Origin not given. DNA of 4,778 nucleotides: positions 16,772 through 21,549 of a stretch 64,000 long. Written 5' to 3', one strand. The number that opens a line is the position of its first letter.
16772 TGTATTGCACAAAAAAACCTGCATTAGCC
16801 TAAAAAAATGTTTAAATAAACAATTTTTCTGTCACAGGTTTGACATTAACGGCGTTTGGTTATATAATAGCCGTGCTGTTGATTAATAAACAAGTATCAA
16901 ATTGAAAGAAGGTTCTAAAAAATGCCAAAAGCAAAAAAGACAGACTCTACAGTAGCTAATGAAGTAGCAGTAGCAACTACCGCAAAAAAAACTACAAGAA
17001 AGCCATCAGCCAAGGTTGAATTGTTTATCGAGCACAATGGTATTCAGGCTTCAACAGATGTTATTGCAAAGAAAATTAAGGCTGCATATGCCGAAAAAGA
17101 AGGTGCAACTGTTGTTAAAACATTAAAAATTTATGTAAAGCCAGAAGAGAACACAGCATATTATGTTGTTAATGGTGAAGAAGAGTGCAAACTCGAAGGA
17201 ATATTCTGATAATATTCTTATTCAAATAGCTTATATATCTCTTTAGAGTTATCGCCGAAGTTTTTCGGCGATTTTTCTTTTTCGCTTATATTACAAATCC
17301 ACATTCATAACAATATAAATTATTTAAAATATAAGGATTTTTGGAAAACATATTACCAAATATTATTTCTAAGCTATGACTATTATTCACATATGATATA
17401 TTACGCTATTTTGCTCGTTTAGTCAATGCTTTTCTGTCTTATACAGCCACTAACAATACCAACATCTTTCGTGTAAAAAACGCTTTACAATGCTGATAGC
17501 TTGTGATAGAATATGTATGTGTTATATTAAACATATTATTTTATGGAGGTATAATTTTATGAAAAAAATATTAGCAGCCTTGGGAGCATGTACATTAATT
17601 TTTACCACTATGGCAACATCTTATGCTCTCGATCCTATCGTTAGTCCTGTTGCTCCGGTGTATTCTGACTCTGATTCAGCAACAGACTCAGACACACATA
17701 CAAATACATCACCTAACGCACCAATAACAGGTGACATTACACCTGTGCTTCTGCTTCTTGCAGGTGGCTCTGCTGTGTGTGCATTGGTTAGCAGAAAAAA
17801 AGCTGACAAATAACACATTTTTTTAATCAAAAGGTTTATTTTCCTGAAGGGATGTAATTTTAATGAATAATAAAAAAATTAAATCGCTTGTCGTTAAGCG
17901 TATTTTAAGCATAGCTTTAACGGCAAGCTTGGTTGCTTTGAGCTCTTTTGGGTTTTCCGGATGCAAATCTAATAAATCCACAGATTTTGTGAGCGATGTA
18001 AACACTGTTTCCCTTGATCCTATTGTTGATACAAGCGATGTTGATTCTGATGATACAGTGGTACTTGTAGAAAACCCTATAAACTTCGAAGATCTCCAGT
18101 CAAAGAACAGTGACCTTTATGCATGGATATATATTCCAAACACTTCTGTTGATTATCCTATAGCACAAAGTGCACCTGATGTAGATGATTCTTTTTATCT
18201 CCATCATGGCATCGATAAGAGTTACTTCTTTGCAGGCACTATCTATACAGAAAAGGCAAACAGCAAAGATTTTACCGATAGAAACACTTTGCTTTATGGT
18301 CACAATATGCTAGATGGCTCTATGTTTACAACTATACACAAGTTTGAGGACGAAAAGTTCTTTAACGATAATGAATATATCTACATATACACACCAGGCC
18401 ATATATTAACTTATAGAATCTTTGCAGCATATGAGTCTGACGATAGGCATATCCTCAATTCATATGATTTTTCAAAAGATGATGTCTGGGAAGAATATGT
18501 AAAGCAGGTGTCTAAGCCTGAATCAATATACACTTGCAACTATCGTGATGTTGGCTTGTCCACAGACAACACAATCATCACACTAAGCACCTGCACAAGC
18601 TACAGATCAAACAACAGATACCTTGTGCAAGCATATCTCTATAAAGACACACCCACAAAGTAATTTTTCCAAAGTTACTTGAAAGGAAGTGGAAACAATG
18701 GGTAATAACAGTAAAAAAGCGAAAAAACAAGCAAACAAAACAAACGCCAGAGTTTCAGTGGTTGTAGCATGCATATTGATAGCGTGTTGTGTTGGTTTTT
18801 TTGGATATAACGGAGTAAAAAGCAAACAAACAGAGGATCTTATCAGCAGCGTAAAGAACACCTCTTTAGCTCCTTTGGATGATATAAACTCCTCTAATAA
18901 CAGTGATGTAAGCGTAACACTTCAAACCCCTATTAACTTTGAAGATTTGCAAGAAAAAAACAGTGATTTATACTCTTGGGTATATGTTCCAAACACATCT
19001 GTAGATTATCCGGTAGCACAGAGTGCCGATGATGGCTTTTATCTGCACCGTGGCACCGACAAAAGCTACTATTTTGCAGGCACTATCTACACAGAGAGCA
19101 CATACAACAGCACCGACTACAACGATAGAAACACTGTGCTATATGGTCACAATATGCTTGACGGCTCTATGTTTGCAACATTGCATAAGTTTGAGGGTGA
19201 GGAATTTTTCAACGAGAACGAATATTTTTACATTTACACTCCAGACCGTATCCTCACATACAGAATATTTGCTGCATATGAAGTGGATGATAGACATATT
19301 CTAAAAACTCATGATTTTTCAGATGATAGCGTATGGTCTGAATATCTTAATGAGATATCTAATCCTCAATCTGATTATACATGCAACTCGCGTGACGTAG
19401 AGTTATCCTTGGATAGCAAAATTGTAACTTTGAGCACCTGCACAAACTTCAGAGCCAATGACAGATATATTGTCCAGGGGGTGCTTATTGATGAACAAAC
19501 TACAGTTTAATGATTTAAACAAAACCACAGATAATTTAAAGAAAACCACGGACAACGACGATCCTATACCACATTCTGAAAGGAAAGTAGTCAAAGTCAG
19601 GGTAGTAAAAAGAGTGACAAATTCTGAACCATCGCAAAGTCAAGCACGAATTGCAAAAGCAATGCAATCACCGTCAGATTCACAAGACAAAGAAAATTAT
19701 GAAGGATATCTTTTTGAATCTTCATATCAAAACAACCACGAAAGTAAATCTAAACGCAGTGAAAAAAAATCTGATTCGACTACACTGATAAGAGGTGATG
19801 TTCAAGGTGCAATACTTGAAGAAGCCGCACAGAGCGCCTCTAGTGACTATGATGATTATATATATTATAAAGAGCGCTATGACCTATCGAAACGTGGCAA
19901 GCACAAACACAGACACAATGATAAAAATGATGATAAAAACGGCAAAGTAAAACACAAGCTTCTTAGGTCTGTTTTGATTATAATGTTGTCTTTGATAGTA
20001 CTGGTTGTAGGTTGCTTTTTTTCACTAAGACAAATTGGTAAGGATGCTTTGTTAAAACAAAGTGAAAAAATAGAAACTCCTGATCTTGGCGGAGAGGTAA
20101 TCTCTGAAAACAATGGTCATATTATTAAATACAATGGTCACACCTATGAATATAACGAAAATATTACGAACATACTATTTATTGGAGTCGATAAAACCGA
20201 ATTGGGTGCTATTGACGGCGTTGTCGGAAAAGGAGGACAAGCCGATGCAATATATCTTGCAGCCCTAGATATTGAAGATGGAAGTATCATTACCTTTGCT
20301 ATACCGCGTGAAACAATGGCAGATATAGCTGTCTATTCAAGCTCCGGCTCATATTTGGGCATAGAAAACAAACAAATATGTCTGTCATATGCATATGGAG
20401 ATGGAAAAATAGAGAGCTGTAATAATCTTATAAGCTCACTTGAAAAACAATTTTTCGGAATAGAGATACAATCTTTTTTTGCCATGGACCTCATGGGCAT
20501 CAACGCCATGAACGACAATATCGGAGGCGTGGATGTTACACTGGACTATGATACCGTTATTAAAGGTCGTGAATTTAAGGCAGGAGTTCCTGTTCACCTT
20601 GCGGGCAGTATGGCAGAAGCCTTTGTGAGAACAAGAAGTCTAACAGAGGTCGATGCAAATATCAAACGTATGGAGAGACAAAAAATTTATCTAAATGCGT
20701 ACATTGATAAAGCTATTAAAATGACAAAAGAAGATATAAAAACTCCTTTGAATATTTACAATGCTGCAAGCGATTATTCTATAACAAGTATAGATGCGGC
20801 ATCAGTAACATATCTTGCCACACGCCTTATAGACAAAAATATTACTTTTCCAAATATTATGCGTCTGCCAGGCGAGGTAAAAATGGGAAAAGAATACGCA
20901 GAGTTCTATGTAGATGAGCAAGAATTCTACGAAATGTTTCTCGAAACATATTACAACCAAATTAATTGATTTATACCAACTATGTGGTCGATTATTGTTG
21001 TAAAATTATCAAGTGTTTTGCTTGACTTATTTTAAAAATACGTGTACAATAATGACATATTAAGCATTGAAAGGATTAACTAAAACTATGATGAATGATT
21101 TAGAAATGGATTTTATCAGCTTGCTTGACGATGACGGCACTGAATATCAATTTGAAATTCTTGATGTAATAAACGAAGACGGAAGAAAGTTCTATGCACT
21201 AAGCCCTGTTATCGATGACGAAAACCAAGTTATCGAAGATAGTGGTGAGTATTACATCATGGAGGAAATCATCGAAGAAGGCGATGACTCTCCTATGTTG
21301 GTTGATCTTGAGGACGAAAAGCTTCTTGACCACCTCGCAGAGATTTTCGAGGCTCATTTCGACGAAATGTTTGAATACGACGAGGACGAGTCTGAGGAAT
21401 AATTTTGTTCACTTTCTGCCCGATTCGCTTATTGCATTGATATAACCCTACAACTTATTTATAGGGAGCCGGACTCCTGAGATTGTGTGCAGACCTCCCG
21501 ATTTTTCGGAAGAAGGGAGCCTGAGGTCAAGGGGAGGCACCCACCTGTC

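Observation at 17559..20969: Operon encoding a minimal (~45-aa mature) sortase substrate, two class B sortases and an LCP enzyme; possible glycopeptide anchoring pathway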

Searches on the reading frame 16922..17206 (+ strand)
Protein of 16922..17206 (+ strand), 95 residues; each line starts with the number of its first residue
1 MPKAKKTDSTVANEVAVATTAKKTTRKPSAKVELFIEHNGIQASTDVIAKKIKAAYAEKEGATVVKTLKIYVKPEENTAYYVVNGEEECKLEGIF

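Call 3: search_protein_families(library=pfam, proteins=[window:16922-17206:+], max_evalue=0.01)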
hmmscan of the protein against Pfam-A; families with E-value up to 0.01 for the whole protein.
window:16922-17206:+ (95 aa): 1 family
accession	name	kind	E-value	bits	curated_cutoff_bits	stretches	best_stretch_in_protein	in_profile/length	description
PF20069.4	DUF6465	-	8.4e-20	71.6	26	1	3-88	33-124/130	Family of unknown function (DUF6465)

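Call 4: search_protein_families(library=ncbifam, proteins=[window:16922-17206:+], max_evalue=0.01)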
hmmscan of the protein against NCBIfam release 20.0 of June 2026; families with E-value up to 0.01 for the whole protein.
window:16922-17206:+ (95 aa): 0 families

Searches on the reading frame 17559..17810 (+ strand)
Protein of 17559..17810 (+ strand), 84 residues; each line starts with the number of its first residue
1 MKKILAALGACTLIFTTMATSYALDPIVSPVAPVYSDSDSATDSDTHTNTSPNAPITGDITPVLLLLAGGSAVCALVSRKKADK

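Call 3: search_protein_families(library=pfam, proteins=[window:17559-17810:+], max_evalue=0.01)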
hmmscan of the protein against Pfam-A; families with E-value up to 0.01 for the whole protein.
window:17559-17810:+ (84 aa): 0 families

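Call 4: search_protein_families(library=ncbifam, proteins=[window:17559-17810:+], max_evalue=0.01)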
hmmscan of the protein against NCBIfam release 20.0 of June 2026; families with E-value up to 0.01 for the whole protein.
window:17559-17810:+ (84 aa): 1 family
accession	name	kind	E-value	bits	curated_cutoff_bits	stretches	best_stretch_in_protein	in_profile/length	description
NF038029.1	LP_plasma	domain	0.00063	20.2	24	1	1-21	1-21/24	lipoprotein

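Call 60: find_homologous_proteins(query=window:17559-17810:+, max_evalue=0.001)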
Query window:17559-17810:+ (84 aa): 1 proteins with E <= 0.001 among 7 candidates.
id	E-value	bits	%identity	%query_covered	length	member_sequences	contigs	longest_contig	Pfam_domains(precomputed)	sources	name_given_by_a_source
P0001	1.3e-45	170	100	100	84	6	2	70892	-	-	-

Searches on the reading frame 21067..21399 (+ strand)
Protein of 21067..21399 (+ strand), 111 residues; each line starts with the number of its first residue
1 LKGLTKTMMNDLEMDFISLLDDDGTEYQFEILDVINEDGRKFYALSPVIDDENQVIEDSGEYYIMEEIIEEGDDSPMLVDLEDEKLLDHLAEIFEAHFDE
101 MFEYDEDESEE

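Call 3: search_protein_families(library=pfam, proteins=[window:21067-21399:+], max_evalue=0.01)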
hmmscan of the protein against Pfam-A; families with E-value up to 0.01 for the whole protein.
window:21067-21399:+ (111 aa): 1 family
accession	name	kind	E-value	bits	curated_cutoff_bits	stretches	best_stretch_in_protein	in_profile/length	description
PF06949.16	DUF1292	-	3.3e-12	47.5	24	1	22-98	1-74/75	Protein of unknown function (DUF1292)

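Call 4: search_protein_families(library=ncbifam, proteins=[window:21067-21399:+], max_evalue=0.01)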
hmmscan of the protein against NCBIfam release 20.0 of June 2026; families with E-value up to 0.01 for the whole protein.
window:21067-21399:+ (111 aa): 1 family
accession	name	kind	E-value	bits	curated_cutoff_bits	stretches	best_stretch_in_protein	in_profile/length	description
NF010215.0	PRK13678.1-2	equivalog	0.0005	20.4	86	1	10-100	7-100/101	hypothetical protein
